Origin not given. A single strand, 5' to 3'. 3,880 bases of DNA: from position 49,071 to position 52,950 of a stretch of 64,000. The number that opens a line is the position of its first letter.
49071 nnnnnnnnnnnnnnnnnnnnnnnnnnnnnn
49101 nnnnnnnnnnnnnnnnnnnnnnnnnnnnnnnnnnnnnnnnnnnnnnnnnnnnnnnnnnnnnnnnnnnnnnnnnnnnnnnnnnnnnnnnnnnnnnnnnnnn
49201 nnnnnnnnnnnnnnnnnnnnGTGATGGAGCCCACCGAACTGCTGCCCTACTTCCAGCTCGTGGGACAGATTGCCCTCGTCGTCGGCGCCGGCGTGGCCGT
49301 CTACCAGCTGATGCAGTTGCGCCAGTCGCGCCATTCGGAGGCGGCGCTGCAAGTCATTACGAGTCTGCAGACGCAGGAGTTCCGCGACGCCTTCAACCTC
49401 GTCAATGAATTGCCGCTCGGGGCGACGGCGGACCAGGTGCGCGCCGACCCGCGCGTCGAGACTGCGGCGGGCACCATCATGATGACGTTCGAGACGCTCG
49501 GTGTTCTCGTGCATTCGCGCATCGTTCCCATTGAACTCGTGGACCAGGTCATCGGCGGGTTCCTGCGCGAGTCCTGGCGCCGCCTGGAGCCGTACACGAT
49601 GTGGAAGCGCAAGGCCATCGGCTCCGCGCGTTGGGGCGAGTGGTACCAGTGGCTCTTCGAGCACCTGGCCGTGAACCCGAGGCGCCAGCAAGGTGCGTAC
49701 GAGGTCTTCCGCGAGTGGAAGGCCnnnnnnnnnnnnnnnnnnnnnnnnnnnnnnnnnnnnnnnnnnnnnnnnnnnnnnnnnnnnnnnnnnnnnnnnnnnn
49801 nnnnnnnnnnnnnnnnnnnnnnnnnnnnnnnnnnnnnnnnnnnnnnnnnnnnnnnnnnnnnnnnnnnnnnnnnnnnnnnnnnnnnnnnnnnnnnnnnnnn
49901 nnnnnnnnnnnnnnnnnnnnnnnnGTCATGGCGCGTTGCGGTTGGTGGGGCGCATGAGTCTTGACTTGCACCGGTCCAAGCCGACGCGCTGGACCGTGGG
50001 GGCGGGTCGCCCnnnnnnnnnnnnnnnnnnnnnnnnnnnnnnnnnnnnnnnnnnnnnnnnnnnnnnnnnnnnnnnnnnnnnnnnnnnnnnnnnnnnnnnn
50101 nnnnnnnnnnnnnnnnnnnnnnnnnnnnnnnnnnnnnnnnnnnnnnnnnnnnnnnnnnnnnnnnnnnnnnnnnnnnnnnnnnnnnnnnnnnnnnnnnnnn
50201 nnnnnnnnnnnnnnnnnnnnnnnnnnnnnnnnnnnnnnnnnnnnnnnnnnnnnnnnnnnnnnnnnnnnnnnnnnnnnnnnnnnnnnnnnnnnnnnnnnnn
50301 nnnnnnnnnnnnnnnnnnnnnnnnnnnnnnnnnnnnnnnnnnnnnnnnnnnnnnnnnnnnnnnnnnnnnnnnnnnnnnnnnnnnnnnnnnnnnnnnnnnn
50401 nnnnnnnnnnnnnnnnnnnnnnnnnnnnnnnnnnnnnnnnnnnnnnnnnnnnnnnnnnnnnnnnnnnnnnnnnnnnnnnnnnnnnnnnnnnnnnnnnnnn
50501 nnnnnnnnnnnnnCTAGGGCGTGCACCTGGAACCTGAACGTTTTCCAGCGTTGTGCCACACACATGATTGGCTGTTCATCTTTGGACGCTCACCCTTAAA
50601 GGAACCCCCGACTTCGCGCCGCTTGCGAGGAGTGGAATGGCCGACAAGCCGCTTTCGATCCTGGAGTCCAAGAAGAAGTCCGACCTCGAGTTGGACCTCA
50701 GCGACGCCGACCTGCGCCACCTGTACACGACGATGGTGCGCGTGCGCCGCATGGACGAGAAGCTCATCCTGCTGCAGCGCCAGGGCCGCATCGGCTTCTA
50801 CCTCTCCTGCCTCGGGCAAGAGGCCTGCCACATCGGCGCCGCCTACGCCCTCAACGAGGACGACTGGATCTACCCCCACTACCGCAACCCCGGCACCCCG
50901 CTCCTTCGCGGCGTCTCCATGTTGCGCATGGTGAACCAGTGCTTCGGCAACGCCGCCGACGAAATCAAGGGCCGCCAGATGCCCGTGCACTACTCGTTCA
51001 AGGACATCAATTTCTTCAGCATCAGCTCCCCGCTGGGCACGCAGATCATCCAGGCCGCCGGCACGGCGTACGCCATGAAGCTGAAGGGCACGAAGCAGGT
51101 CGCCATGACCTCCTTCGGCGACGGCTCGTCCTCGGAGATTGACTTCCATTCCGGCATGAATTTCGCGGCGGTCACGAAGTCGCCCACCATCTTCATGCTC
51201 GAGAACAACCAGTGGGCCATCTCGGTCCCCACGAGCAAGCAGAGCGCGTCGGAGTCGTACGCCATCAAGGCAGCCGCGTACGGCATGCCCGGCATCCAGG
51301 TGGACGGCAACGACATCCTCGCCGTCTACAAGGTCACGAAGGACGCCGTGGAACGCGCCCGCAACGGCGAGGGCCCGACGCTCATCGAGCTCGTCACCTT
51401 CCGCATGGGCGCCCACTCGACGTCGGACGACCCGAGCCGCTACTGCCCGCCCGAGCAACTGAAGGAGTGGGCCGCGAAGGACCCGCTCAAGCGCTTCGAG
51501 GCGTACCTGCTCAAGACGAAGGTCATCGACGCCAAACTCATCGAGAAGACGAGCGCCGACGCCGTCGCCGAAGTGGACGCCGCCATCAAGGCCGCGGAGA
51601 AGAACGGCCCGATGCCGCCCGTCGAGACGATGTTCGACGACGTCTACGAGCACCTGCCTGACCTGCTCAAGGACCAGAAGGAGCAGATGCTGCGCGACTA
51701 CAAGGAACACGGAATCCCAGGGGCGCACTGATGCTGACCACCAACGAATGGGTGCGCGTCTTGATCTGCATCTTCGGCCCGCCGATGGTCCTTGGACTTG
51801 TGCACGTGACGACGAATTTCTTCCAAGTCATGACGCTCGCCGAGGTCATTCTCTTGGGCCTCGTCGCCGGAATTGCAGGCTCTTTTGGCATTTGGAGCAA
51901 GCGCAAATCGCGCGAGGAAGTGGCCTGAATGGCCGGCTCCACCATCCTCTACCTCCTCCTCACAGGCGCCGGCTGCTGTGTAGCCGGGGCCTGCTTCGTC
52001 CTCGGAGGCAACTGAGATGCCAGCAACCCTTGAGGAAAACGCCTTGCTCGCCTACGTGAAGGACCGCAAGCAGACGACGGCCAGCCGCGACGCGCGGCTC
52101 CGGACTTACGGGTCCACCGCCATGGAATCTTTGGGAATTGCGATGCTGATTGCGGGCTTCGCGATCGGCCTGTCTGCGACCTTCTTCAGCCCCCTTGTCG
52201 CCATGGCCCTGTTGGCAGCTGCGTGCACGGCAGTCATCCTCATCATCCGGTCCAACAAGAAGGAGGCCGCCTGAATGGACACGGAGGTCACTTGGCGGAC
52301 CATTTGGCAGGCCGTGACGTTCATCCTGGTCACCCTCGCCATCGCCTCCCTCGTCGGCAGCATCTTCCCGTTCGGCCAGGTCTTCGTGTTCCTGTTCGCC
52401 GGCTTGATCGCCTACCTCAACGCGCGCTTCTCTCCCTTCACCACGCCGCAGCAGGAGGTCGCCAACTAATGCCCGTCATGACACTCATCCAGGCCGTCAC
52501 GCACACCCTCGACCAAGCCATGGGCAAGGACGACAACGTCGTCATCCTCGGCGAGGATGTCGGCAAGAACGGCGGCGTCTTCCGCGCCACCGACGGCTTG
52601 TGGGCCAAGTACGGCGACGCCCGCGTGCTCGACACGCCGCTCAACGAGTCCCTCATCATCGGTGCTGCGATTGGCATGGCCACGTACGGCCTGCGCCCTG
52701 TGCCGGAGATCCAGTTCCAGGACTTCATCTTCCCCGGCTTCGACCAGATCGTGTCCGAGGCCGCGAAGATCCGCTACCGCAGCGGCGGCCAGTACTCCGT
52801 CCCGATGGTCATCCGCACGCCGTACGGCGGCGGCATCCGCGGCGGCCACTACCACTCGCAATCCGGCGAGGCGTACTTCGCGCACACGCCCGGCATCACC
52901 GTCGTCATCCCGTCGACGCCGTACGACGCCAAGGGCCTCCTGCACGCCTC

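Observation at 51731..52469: Cassette of four tiny, translationally coupled membrane ORFs between E1alpha and E1beta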

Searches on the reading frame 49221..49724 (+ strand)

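Call 86: search_protein_families(library=pfam, proteins=[window:49221-49724:+], max_evalue=0.01)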
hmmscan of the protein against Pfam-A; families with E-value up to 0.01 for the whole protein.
window:49221-49724:+ (168 aa): 1 family
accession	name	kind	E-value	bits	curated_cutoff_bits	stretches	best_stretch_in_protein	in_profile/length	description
PF15956.11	DUF4760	-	3.5e-09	37.4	25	1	17-146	2-138/141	Domain of unknown function (DUF4760)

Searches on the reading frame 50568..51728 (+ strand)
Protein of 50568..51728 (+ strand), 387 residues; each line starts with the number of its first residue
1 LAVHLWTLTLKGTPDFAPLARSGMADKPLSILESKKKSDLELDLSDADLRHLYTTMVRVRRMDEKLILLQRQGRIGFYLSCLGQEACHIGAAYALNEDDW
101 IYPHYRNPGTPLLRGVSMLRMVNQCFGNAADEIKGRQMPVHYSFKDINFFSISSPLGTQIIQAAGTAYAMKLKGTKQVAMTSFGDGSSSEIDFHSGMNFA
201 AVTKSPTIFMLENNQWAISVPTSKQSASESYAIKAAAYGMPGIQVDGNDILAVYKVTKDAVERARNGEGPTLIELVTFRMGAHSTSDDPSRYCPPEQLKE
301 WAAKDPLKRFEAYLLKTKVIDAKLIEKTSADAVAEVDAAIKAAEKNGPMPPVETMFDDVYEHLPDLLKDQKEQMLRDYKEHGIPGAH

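Call 3: search_protein_families(library=pfam, proteins=[window:50568-51728:+], max_evalue=1)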
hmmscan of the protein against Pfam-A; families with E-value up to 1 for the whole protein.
window:50568-51728:+ (387 aa): 4 families
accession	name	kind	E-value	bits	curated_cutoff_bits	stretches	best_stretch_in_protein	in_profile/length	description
PF00676.26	E1_dh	-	8.6e-95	317.6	22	1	54-348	2-296/300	Dehydrogenase E1 component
PF13292.11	DXP_synthase_N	-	0.0045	16.7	21.2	1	157-220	114-177/274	1-deoxy-D-xylulose-5-phosphate synthase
PF02775.26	TPP_enzyme_C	-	0.064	13.5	21.9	1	164-274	34-150/151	Thiamine pyrophosphate enzyme, C-terminal TPP binding domain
PF07030.17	Phage_Mu_Gp36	-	0.1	13.2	24.7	1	294-358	3-65/124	Bacteriophage Mu, Gp36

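Call 4: search_protein_families(library=ncbifam, proteins=[window:50568-51728:+], max_evalue=1)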
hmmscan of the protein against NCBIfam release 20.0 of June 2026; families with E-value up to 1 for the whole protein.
window:50568-51728:+ (387 aa): 8 families
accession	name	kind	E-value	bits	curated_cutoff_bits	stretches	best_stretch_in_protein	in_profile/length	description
TIGR03181.1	PDH_E1_alph_x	equivalog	1.4e-121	405.5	411.35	1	37-373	14-340/341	pyruvate dehydrogenase (acetyl-transferring) E1 component subunit alpha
TIGR03182.1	PDH_E1_alph_y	equivalog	1.4e-69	234.5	393.85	1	48-360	3-314/315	pyruvate dehydrogenase (acetyl-transferring) E1 component subunit alpha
NF004559.0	PRK05899.2-5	equivalog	1.1e-09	37.1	488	1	155-273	127-243/627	transketolase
NF006914.0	PRK09404.1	equivalog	7.6e-09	34.4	764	1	206-346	374-513/919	2-oxoglutarate dehydrogenase E1 component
NF008907.0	PRK12270.1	equivalog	2.8e-07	28.7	878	1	204-343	692-831/1241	multifunctional oxoglutarate decarboxylase/oxoglutarate dehydrogenase thiamine pyrophosphate-binding subunit/dihydrolipoyllysine-residue suc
TIGR00239.1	2oxo_dh_E1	equivalog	7.4e-07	27.4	770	1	205-347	378-520/931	2-oxoglutarate dehydrogenase E1 component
NF008968.0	PRK12315.1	subfamily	0.00021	19.7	510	1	148-219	109-179/582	1-deoxy-D-xylulose-5-phosphate synthase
TIGR00204.1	dxs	equivalog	0.03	12.8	465.95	1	158-222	115-179/616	1-deoxy-D-xylulose-5-phosphate synthase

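Call 21: find_homologous_proteins(query=window:50568-51728:+, max_evalue=1e-100)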
Query window:50568-51728:+ (387 aa): 1637 proteins with E <= 1e-100 among 8000 candidates; the best 120 are listed.
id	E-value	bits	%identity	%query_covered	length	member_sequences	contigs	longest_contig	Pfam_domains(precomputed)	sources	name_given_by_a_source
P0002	1.2e-230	783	93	94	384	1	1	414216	PF00676.26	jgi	jgi:pyruvate dehydrogenase E1 component alpha subunit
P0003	6.1e-228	774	94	93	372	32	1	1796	PF00676.26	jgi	jgi:TPP-dependent pyruvate/acetoin dehydrogenase alpha subunit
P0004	9.5e-228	773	90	95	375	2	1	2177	PF00676.26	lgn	-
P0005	8.5e-223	757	91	94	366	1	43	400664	PF00676.26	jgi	jgi:pyruvate dehydrogenase E1 component alpha subunit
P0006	3.2e-222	755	91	93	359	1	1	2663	PF00676.26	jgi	jgi:2-oxoisovalerate dehydrogenase E1 component alpha subunit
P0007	1.7e-221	753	89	95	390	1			PF00676.26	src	-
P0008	3.5e-220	748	89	94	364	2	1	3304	PF00676.26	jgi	jgi:2-oxoisovalerate dehydrogenase E1 component alpha subunit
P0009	5.7e-220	748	89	94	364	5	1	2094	PF00676.26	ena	-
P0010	3.1e-218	742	89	94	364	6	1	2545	PF13292.12,PF00676.26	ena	-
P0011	4.7e-216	735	88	94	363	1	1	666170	PF00676.26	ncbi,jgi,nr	ncbi:MAG: pyruvate dehydrogenase component alpha subunit [Thermoplasmata archaeon]|jgi:pyruvate dehy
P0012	8.3e-215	731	86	97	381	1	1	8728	PF00676.26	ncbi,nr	ncbi:MAG: pyruvate dehydrogenase component alpha subunit [Thermoplasmata archaeon]|nr:pyruvate dehyd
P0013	2.2e-214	729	88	94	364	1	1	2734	PF00676.26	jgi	jgi:pyruvate dehydrogenase E1 component alpha subunit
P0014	1.9e-212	723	87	94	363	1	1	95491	PF00676.26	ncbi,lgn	-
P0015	2.5e-212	723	88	94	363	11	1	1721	PF00676.26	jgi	jgi:2-oxoisovalerate dehydrogenase E1 component alpha subunit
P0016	1.2e-211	720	87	94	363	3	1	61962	PF00676.26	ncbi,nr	ncbi:MAG TPA: thiamine pyrophosphate-dependent dehydrogenase E1 component subunit alpha [Candidatus 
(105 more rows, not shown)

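Call 22: find_encoding_contigs(protein=P0002, flank=3000, max_places=3)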
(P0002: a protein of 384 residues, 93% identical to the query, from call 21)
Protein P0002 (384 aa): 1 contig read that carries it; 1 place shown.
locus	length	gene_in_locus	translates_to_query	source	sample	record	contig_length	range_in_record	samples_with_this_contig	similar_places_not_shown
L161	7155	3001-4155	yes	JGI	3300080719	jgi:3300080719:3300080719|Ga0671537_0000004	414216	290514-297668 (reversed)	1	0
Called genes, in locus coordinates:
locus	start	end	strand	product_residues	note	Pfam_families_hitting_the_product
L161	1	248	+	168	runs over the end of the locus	PF15956:DUF4760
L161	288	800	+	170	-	PF02566:OsmC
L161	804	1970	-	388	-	PF21320:WHD_Rv2258c, PF13489:Methyltransf_23, PF00891:Methyltransf_2, PF05175:MTS, PF13847:Methyltransf_31, PF08241:Methyltransf_11, PF08242:Methyltransf_12, PF13649:Methyltransf_25, +1 more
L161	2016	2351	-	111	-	PF20319:DUF6614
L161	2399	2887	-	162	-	-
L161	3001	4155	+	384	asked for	PF00676:E1_dh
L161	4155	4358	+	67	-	-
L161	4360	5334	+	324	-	PF02779:Transket_pyr, PF02780:Transketolase_C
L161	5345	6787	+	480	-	PF00364:Biotin_lipoyl, PF25997:BSH_YhbJ, PF02817:E3_binding, PF00198:2-oxoacid_dh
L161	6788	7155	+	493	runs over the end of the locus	PF03486:HI0933_like (faint), PF07992:Pyr_redox_2, PF13450:NAD_binding_8 (faint), PF13738:Pyr_redox_3, PF00070:Pyr_redox, PF02852:Pyr_redox_dim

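Call 23: find_encoding_contigs(protein=P0005, flank=3000, max_places=6)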
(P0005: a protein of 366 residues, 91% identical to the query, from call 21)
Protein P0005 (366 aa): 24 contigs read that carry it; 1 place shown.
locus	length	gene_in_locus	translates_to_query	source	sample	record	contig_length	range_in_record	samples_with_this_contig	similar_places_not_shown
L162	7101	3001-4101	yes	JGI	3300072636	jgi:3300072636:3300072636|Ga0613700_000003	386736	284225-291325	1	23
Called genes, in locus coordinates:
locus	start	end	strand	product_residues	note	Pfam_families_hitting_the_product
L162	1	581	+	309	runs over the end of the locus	PF00753:Lactamase_B (weak), PF13483:Lactamase_B_3, PF12706:Lactamase_B_2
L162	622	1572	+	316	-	PF16881:LIAS_N, PF04055:Radical_SAM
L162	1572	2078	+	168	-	PF15956:DUF4760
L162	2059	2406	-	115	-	PF20319:DUF6614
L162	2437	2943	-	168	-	-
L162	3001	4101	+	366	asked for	PF00676:E1_dh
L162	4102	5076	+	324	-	PF02779:Transket_pyr, PF02780:Transketolase_C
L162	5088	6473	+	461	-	PF00364:Biotin_lipoyl, PF25997:BSH_YhbJ (weak), PF02817:E3_binding, PF00198:2-oxoacid_dh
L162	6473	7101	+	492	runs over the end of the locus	PF00890:FAD_binding_2 (faint), PF03486:HI0933_like (faint), PF07992:Pyr_redox_2, PF12831:FAD_oxidored (weak), PF13450:NAD_binding_8 (faint), PF13738:Pyr_redox_3, PF00070:Pyr_redox, PF02852:Pyr_redox_dim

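Call 24: find_encoding_contigs(protein=P0003, flank=3000, max_places=3)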
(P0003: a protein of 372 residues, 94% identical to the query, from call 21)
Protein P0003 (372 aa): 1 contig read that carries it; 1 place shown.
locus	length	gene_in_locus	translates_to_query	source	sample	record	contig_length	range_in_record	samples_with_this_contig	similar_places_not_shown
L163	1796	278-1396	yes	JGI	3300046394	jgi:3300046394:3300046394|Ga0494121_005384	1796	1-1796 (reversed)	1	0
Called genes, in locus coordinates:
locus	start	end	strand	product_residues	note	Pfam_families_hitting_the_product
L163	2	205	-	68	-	?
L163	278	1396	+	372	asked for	PF00676:E1_dh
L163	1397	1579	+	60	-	-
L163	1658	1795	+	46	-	?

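Call 25: find_encoding_contigs(protein=P0004, flank=3000, max_places=3)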
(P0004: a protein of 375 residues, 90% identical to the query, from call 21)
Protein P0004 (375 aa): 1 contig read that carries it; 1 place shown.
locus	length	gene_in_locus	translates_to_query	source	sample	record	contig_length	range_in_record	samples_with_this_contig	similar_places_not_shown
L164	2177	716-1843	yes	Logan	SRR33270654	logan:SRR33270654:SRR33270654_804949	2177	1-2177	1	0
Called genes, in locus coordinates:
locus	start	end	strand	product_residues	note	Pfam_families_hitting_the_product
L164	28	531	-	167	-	-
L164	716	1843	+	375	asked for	PF00676:E1_dh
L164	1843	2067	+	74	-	-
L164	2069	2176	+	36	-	?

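Call 27: find_encoding_contigs(protein=P0006, flank=3000, max_places=3)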
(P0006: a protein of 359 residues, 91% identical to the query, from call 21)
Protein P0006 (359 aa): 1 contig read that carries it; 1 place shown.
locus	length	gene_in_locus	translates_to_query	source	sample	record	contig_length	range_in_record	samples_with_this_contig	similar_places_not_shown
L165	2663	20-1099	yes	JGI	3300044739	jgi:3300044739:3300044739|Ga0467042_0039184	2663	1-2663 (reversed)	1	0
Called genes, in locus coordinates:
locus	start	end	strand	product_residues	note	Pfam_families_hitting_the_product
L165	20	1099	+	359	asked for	PF00676:E1_dh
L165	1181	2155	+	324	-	PF02779:Transket_pyr, PF02780:Transketolase_C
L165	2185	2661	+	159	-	?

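Call 28: find_encoding_contigs(protein=P0008, flank=3000, max_places=3)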
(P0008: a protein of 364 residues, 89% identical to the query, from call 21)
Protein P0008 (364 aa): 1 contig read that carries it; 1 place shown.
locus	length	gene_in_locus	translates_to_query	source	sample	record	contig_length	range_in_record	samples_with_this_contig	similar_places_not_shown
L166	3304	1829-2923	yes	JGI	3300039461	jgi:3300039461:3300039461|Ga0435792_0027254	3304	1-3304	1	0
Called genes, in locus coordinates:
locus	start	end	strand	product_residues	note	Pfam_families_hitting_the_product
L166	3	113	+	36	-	?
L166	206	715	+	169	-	PF02566:OsmC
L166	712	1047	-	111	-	PF20319:DUF6614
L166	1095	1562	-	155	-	-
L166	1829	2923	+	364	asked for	PF00676:E1_dh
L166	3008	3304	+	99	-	?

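Call 29: find_encoding_contigs(protein=P0009, flank=3000, max_places=3)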
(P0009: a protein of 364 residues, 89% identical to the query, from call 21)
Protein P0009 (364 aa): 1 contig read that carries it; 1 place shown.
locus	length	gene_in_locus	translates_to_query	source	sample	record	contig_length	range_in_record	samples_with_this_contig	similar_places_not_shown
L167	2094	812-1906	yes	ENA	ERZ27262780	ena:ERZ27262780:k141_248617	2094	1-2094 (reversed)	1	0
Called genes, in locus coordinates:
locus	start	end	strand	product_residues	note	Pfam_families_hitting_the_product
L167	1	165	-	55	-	?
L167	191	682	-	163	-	-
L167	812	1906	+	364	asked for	PF00676:E1_dh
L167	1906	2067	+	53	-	-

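Call 30: find_encoding_contigs(protein=P0010, flank=3000, max_places=3)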
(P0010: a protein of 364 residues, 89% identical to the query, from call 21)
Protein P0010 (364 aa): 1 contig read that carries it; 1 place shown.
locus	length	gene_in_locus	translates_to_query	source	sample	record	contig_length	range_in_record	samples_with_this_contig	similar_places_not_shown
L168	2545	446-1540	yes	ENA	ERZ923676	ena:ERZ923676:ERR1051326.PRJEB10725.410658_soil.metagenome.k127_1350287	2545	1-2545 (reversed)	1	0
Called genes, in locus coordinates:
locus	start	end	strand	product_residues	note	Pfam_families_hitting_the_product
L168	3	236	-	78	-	?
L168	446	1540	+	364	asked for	PF00676:E1_dh, PF13292:DXP_synthase_N (faint)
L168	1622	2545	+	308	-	?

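Call 33: find_encoding_contigs(protein=P0013, flank=3000, max_places=3)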
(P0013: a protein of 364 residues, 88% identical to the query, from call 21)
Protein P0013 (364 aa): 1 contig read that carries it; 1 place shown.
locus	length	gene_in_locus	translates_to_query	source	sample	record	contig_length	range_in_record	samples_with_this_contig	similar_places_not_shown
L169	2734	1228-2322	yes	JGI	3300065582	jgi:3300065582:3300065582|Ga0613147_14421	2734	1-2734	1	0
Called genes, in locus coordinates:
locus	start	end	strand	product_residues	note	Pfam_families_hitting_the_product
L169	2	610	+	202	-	?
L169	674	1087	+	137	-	-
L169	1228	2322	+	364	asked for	PF00676:E1_dh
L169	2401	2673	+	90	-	PF02779:Transket_pyr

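Call 34: find_encoding_contigs(protein=P0012, flank=3000, max_places=3)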
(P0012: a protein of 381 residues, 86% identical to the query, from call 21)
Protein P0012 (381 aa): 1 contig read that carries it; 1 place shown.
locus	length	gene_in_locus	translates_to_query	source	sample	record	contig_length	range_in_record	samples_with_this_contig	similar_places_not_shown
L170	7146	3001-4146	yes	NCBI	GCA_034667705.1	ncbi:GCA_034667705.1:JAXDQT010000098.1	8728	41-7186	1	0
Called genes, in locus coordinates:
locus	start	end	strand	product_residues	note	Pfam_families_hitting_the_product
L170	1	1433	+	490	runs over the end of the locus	PF00521:DNA_topoisoIV, PF03989:DNA_gyraseA_C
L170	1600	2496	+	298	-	-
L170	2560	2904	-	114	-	PF20319:DUF6614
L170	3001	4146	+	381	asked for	PF00676:E1_dh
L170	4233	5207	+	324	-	PF02779:Transket_pyr, PF02780:Transketolase_C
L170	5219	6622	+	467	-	PF00364:Biotin_lipoyl, PF25997:BSH_YhbJ, PF02817:E3_binding, PF00198:2-oxoacid_dh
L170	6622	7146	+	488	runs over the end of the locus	PF01134:GIDA (faint), PF07992:Pyr_redox_2, PF12831:FAD_oxidored (weak), PF13450:NAD_binding_8 (faint), PF13738:Pyr_redox_3 (weak), PF00070:Pyr_redox, PF02852:Pyr_redox_dim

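Call 90: find_encoding_contigs(protein=P0016, flank=2500, max_places=3)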
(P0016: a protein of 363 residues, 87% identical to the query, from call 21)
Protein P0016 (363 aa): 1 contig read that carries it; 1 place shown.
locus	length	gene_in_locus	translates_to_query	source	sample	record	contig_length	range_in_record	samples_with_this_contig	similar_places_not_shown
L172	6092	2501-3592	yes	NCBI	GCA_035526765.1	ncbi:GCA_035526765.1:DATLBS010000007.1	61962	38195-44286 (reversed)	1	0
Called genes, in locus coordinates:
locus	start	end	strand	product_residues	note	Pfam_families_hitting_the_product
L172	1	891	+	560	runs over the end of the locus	PF08448:PAS_4, PF08447:PAS_3, PF00512:HisKA, PF13581:HATPase_c_2 (weak), PF02518:HATPase_c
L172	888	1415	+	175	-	PF15956:DUF4760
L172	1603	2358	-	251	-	-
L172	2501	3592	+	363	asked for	PF00676:E1_dh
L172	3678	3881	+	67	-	-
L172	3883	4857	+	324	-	PF02779:Transket_pyr, PF02780:Transketolase_C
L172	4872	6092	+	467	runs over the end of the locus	PF00364:Biotin_lipoyl, PF25997:BSH_YhbJ, PF02817:E3_binding, PF00198:2-oxoacid_dh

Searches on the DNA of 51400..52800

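Call 18: search_rna_families(source=window, start=51400, end=52800, threshold=evalue, max_evalue=1)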
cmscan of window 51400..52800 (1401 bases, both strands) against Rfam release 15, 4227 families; matches with E-value up to 1: 1.
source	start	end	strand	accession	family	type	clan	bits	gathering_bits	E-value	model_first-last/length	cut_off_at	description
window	51918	52008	-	RF00191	SNORA57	Gene; snRNA; snoRNA; HACA-box;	-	16.7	40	0.42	1-149/149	no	Small nucleolar RNA SNORA57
